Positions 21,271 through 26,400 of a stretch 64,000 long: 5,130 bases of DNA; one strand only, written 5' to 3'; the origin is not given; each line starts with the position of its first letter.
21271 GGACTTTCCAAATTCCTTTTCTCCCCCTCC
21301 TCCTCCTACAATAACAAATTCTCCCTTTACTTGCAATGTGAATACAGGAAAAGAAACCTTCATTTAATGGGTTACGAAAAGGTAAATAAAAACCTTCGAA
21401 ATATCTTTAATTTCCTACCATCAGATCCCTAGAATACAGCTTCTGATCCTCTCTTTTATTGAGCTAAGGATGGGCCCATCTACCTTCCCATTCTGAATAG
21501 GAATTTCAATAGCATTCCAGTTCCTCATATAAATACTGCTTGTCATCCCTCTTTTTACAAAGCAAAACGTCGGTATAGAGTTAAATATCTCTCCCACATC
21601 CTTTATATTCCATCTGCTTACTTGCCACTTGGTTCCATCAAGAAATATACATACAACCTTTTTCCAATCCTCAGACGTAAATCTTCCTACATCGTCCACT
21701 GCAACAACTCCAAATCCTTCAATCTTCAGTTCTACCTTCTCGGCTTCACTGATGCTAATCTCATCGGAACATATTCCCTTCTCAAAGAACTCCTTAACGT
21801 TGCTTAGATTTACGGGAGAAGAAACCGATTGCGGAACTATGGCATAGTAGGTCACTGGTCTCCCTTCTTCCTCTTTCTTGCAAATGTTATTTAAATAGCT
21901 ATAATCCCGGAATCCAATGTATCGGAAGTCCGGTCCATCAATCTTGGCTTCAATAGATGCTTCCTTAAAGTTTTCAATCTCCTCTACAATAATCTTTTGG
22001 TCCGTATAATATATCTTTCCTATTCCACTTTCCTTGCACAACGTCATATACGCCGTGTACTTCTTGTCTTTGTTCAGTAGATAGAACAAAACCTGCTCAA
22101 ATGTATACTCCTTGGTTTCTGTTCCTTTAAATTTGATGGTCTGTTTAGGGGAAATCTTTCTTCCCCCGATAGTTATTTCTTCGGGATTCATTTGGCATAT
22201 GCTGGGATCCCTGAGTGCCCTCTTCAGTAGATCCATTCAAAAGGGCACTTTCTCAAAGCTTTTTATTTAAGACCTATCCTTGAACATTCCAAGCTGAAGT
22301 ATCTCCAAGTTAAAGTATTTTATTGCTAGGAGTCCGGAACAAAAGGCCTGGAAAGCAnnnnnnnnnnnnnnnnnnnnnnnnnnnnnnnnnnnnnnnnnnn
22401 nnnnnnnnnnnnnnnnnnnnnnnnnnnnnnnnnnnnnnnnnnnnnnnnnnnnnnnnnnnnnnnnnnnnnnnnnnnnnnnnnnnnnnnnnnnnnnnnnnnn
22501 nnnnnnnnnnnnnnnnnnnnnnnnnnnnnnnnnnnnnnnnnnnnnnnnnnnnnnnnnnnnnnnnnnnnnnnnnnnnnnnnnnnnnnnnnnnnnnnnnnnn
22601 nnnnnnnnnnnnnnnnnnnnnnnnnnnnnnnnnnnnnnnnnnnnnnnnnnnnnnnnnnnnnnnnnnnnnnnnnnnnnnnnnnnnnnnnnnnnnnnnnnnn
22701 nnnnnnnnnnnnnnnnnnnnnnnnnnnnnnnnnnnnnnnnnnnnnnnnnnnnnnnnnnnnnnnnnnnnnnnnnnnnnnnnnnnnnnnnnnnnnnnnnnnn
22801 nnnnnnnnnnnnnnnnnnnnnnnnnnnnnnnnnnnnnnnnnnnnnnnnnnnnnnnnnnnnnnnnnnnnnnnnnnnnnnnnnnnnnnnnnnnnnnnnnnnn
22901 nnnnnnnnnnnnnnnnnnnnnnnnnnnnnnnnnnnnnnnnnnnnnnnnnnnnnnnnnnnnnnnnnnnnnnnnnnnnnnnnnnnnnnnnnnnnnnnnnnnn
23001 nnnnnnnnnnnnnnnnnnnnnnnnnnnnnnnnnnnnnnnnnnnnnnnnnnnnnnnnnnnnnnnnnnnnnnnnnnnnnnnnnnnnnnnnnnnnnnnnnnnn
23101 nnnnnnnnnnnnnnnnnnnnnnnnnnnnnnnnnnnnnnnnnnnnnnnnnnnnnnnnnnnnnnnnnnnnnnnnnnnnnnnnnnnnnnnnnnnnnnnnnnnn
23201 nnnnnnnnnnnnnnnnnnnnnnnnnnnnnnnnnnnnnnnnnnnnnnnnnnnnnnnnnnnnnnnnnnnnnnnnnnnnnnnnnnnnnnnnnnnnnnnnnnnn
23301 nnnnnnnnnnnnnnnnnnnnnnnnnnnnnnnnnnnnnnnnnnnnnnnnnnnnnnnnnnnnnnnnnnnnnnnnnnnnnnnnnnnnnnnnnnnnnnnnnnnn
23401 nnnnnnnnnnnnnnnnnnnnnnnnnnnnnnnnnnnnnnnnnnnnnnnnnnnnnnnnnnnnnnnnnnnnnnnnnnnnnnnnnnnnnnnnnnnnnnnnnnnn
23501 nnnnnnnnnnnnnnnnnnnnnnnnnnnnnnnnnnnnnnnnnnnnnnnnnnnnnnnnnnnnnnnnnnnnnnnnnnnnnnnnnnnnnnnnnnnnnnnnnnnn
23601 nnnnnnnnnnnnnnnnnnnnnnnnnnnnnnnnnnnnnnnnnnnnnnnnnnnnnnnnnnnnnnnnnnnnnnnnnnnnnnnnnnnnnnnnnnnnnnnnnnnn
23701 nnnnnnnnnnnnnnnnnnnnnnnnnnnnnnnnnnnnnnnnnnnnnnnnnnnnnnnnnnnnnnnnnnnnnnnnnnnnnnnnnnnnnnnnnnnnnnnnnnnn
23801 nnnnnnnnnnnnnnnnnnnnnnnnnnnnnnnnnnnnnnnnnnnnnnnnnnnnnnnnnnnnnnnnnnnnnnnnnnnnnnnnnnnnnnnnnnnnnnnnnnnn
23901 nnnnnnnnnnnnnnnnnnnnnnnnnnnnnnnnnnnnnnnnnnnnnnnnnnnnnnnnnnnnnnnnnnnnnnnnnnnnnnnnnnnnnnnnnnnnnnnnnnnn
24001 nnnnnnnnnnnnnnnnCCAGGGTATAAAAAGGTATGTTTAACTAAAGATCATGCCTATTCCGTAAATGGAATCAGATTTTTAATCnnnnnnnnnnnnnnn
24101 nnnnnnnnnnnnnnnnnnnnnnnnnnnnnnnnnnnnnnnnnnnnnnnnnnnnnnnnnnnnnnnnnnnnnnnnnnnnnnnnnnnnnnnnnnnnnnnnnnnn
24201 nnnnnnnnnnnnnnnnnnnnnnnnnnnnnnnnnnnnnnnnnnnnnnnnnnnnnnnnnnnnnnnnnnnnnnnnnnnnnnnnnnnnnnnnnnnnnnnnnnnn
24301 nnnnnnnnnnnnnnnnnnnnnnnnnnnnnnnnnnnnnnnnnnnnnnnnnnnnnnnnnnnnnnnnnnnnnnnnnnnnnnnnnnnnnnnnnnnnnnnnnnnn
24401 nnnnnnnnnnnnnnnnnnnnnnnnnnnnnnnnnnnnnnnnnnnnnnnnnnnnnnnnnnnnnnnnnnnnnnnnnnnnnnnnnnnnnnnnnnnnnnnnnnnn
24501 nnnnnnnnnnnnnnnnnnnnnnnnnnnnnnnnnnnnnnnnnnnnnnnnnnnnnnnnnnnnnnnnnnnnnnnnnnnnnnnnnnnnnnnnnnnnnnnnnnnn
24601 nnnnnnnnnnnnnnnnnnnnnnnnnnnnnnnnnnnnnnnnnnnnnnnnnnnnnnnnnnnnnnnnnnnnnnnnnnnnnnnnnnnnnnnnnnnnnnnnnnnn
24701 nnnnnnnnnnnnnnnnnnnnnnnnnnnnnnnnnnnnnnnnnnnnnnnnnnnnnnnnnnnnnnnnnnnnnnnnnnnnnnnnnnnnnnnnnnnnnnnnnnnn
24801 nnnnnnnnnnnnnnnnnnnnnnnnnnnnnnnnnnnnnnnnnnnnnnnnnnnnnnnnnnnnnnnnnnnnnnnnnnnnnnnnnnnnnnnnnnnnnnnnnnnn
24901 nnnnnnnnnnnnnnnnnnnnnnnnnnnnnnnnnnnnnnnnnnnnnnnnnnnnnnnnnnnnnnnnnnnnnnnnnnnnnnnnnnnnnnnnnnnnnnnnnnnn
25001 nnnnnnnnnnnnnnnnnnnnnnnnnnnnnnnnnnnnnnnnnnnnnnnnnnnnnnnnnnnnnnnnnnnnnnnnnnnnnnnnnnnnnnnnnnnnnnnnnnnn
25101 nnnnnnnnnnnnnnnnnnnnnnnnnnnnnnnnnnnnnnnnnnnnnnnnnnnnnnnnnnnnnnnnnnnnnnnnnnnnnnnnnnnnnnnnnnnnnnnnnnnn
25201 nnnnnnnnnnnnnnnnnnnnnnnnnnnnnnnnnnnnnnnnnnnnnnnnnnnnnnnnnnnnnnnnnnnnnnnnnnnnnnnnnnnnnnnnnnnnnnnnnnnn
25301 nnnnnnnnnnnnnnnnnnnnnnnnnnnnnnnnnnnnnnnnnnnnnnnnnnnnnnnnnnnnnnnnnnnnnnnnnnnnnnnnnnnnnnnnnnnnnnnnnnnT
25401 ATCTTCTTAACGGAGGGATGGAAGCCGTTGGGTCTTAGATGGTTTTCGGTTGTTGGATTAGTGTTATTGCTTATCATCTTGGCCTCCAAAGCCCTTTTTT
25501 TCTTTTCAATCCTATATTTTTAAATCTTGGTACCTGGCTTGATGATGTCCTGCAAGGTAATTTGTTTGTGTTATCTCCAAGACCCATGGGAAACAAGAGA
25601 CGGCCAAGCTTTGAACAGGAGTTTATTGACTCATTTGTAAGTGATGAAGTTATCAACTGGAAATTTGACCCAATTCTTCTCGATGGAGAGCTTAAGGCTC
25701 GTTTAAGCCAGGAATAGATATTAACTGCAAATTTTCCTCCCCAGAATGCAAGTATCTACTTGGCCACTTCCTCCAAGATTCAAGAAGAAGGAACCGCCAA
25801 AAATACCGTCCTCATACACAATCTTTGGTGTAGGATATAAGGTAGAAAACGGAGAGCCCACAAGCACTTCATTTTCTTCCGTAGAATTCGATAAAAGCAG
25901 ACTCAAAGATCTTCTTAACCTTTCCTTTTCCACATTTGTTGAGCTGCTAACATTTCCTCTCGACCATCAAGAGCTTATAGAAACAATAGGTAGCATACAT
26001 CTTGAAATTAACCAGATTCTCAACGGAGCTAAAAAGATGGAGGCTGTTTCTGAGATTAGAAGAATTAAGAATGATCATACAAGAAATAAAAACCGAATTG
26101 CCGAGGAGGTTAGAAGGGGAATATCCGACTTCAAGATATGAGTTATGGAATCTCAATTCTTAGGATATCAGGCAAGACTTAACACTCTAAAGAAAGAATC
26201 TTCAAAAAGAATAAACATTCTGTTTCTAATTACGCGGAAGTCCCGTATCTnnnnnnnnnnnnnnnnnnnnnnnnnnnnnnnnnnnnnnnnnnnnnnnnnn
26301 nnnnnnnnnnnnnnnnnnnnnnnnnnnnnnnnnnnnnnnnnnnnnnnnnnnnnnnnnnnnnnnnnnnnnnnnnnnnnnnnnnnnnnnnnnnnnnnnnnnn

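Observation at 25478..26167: Unassigned 690-bp spacer with two small ORFs between the E(z) and EED genes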

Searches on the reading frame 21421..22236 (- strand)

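Call 4: search_protein_families(library=pfam, proteins=[window:21421-22236:-], max_evalue=0.1)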
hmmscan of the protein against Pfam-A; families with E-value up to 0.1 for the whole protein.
window:21421-22236:- (271 aa): 2 families
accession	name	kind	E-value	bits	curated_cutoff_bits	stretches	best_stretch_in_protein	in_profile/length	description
PF05179.20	CDC73_C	-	1.2e-17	64.4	32.8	1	133-249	8-138/158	RNA pol II accessory factor, Cdc73 family, C-terminal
PF15016.13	C5orf34_C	-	0.076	13.2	27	0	179-206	10-37/82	C5orf34 C-terminal domain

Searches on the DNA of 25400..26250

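Call 67: search_rna_families(source=window, start=25400, end=26250, threshold=evalue, max_evalue=1)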
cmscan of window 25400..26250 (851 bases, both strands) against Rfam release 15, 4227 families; matches with E-value up to 1: 1.
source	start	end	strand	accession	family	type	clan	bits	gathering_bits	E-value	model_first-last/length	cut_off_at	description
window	25415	25531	+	RF02189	ST7-OT4_3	Gene; lncRNA;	-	14.9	50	0.58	182-302/302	no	ST7 overlapping transcript 4 conserved region 3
